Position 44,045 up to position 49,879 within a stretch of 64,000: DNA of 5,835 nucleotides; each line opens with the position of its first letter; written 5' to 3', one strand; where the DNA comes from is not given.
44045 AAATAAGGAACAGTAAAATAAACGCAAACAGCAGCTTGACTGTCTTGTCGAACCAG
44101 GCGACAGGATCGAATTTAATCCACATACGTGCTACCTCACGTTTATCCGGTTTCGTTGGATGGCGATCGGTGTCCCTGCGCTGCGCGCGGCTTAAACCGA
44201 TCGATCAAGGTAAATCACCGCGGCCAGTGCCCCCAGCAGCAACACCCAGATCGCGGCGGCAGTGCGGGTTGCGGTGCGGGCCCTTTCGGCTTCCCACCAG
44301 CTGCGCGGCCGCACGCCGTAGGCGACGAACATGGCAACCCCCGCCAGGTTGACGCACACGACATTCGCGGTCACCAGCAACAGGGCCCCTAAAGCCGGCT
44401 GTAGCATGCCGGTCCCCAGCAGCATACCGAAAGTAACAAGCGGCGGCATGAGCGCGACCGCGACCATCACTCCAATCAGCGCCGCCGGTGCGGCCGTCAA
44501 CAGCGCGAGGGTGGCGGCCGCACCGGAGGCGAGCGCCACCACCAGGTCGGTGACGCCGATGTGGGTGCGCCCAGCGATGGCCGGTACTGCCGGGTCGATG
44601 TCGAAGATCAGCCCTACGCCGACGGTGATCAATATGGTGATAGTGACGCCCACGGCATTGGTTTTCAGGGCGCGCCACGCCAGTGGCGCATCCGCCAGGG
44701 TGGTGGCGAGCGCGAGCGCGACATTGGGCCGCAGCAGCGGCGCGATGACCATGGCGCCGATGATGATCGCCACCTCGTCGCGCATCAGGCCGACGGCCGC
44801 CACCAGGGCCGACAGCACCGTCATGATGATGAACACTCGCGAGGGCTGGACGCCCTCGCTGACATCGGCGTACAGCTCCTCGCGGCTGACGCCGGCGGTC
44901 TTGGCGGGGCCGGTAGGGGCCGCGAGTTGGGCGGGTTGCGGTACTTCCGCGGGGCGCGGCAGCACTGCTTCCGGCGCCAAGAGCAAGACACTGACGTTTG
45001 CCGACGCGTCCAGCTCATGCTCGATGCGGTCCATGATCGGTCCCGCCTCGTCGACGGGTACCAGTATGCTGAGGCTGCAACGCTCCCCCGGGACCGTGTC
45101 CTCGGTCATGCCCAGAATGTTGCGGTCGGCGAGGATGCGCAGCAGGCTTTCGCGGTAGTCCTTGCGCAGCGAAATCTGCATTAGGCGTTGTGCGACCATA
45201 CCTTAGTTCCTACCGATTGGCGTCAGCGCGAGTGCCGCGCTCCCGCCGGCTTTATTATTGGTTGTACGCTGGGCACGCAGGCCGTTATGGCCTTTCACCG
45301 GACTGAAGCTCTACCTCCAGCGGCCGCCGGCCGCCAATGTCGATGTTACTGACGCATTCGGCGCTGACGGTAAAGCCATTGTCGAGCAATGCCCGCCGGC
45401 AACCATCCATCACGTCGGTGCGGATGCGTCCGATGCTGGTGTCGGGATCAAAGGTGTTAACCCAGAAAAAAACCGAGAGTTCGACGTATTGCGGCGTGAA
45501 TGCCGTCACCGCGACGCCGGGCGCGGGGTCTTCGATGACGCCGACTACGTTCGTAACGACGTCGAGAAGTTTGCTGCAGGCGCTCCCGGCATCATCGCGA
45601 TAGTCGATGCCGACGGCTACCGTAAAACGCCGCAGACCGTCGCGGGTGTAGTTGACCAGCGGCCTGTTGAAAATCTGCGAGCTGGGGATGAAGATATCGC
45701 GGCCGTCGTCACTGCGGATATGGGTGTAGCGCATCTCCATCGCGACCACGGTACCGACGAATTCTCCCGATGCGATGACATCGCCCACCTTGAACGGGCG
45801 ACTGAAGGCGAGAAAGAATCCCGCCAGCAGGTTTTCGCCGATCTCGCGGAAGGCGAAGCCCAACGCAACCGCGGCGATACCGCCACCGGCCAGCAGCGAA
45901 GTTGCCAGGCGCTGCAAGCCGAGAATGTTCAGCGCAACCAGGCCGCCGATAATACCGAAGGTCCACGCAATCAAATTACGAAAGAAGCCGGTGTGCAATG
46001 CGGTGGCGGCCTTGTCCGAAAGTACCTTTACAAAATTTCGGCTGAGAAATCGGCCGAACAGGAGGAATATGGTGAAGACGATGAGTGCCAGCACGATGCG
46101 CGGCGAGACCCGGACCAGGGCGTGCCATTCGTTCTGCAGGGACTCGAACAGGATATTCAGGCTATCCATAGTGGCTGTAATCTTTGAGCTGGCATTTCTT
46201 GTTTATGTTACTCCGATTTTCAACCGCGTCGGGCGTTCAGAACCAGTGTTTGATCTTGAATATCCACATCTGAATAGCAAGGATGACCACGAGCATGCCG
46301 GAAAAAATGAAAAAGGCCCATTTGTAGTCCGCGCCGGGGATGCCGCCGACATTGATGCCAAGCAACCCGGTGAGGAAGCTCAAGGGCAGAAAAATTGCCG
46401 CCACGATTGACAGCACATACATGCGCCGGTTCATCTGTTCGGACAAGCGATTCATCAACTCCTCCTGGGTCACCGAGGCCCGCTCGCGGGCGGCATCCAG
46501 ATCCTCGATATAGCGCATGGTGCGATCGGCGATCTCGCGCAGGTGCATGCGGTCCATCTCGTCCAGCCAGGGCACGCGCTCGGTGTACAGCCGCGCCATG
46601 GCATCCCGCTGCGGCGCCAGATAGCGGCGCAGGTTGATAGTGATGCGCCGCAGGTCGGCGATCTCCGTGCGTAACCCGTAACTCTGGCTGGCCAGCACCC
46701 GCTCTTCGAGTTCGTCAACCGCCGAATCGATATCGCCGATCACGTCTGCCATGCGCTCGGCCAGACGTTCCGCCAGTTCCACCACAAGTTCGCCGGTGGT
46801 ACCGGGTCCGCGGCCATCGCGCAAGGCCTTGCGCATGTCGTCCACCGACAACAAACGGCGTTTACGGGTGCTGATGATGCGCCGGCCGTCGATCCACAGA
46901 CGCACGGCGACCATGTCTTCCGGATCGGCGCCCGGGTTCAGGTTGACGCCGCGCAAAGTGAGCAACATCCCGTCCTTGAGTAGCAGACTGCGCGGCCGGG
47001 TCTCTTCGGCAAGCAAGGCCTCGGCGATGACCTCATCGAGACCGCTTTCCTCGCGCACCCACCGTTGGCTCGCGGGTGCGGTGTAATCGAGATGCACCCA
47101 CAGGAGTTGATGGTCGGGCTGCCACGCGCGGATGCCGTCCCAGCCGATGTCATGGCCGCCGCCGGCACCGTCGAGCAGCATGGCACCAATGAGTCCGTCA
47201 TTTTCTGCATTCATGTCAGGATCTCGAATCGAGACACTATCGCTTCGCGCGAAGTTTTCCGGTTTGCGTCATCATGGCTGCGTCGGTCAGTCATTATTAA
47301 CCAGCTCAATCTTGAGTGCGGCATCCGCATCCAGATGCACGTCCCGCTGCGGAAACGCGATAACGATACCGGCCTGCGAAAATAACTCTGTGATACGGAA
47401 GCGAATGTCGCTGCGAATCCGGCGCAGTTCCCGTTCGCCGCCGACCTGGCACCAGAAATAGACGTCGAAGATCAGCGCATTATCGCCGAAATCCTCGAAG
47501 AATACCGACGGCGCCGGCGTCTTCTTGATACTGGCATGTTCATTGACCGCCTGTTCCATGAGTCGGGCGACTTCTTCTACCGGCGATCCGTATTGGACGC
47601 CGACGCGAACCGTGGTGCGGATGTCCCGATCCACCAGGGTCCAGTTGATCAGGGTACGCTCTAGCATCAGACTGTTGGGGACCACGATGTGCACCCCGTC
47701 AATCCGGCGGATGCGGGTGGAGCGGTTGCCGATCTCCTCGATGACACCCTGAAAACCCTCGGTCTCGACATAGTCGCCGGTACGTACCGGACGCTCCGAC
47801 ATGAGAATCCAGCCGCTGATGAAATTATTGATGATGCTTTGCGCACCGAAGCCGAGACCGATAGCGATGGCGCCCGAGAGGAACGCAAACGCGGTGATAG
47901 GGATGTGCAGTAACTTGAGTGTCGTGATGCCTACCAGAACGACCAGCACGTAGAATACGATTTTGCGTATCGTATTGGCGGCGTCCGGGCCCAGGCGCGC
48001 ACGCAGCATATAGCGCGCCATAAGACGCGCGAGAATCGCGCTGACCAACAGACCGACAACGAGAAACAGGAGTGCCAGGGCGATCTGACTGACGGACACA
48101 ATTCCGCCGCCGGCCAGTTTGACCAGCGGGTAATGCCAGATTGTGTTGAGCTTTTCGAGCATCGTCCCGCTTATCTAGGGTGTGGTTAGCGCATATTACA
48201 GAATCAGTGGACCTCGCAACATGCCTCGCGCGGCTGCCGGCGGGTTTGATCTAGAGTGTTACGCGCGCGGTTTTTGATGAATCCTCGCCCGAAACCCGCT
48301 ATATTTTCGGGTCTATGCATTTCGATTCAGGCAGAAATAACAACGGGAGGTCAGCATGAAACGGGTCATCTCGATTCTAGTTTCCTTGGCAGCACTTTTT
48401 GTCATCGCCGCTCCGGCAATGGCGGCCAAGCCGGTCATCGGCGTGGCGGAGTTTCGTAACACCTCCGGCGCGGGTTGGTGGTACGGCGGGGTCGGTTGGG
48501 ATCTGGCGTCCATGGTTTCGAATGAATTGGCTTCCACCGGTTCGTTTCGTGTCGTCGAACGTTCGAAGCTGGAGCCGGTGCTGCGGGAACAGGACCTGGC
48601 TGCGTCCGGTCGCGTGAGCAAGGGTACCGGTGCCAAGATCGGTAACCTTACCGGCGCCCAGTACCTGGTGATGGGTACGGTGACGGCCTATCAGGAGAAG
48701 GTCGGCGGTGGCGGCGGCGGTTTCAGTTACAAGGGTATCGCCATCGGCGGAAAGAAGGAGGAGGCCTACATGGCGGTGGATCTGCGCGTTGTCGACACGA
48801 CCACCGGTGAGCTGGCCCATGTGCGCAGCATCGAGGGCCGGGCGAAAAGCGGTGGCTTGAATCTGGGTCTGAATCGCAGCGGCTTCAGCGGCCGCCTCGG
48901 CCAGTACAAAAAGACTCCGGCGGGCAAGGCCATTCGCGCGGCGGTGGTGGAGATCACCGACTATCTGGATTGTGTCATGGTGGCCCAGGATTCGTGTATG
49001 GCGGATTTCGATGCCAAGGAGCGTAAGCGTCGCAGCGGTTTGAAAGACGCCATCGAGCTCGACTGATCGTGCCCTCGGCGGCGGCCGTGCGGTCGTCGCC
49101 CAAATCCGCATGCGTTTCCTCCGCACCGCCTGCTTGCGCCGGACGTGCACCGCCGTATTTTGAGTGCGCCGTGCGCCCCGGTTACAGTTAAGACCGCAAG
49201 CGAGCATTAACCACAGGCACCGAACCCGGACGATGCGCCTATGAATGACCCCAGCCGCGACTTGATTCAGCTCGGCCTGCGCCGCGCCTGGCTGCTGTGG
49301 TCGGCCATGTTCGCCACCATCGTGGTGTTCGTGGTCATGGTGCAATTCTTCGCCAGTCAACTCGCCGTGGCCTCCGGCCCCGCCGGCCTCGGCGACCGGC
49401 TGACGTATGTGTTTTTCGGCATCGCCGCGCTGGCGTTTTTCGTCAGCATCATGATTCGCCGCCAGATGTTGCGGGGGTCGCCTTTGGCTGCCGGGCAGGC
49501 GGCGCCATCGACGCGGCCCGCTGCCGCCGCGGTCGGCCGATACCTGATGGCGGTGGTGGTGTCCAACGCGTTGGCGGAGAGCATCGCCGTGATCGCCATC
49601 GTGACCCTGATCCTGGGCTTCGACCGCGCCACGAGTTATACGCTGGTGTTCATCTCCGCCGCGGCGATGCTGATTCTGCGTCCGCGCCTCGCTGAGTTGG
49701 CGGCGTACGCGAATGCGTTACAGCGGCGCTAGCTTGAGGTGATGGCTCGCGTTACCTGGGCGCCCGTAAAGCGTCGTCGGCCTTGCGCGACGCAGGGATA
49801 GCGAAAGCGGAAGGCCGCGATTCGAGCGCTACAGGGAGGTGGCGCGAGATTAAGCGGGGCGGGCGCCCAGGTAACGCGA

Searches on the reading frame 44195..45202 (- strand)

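Call 61: search_protein_families(library=pfam, proteins=[window:44195-45202:-], max_evalue=0.00001)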
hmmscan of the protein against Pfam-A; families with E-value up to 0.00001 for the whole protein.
window:44195-45202:- (336 aa): 1 family
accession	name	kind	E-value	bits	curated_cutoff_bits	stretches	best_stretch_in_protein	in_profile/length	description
PF04087.19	DUF389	-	4e-33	114.8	23.9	1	151-286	1-137/137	Domain of unknown function (DUF389)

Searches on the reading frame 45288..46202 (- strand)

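Call 61: search_protein_families(library=pfam, proteins=[window:45288-46202:-], max_evalue=0.00001)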
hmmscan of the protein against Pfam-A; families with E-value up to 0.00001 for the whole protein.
window:45288-46202:- (305 aa): 2 families
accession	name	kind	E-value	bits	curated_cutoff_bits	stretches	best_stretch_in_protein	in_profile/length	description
PF00924.24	MS_channel_2nd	-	1e-19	70.8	20.2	1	123-187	4-68/68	Mechanosensitive ion channel, beta-domain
PF21082.3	MS_channel_3rd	-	8.9e-06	26.5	21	0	194-254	2-64/88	Mechanosensitive ion channel MscS, C-terminal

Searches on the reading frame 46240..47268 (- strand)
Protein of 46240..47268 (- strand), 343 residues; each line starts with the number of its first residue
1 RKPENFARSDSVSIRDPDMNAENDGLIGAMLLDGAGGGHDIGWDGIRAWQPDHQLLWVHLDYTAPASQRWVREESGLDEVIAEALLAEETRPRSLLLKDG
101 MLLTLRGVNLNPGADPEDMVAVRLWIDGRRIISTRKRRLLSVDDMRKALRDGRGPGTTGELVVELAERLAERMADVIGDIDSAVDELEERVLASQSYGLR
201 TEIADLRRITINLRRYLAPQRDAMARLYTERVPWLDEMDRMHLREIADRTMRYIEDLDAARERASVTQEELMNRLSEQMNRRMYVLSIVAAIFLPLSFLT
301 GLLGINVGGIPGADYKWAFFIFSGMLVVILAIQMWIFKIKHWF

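Call 61: search_protein_families(library=pfam, proteins=[window:46240-47268:-], max_evalue=0.00001)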
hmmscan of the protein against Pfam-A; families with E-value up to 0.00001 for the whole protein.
window:46240-47268:- (343 aa): 1 family
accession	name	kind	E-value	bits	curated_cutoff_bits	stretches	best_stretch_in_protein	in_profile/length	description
PF01544.23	CorA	-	3.5e-76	256.7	27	1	53-338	2-291/292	CorA-like Mg2+ transporter protein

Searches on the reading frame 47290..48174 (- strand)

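Call 61: search_protein_families(library=pfam, proteins=[window:47290-48174:-], max_evalue=0.00001)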
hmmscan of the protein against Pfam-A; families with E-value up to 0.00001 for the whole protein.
window:47290-48174:- (295 aa): 2 families
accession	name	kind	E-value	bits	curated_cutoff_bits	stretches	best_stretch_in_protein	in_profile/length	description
PF00924.24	MS_channel_2nd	-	3.6e-19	69.1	20.2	1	114-179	2-67/68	Mechanosensitive ion channel, beta-domain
PF21082.3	MS_channel_3rd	-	5.8e-14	52.7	21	1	188-272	2-88/88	Mechanosensitive ion channel MscS, C-terminal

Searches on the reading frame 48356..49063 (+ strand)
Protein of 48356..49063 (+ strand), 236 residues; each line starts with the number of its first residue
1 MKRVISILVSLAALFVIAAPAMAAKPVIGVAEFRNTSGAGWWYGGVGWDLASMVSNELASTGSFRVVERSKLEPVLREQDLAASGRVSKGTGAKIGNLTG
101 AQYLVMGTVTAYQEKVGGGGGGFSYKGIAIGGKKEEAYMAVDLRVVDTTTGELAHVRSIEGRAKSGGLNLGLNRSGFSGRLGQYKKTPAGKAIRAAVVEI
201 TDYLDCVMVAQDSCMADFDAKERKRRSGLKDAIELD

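Call 61: search_protein_families(library=pfam, proteins=[window:48356-49063:+], max_evalue=0.00001)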
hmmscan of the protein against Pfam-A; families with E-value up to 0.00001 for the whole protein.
window:48356-49063:+ (236 aa): 2 families
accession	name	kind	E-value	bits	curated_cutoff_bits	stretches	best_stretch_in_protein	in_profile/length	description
PF03783.19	CsgG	-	7.7e-52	176.1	20.8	1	19-214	3-207/210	Curli production assembly/transport component CsgG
PF13036.11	LpoB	-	4.5e-07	30.3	22.3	1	52-116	52-117/147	Peptidoglycan-synthase activator LpoB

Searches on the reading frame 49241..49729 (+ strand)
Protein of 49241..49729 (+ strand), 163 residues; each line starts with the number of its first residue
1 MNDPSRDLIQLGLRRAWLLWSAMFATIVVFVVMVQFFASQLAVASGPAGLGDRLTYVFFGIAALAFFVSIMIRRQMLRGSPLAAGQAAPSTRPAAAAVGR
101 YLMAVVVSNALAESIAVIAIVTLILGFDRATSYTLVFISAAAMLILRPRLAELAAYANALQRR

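Call 51: find_homologous_proteins(query=window:49241-49729:+, max_evalue=0.001)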
Query seq(163 aa) (163 aa): 1 proteins with E <= 0.001 among 1616 candidates.
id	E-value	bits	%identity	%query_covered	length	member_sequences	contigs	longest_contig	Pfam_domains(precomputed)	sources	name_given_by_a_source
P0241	4.8e-91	320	100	100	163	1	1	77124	-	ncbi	-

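Call 61: search_protein_families(library=pfam, proteins=[window:49241-49729:+], max_evalue=0.00001)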
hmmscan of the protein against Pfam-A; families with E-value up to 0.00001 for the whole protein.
window:49241-49729:+ (163 aa): 0 families
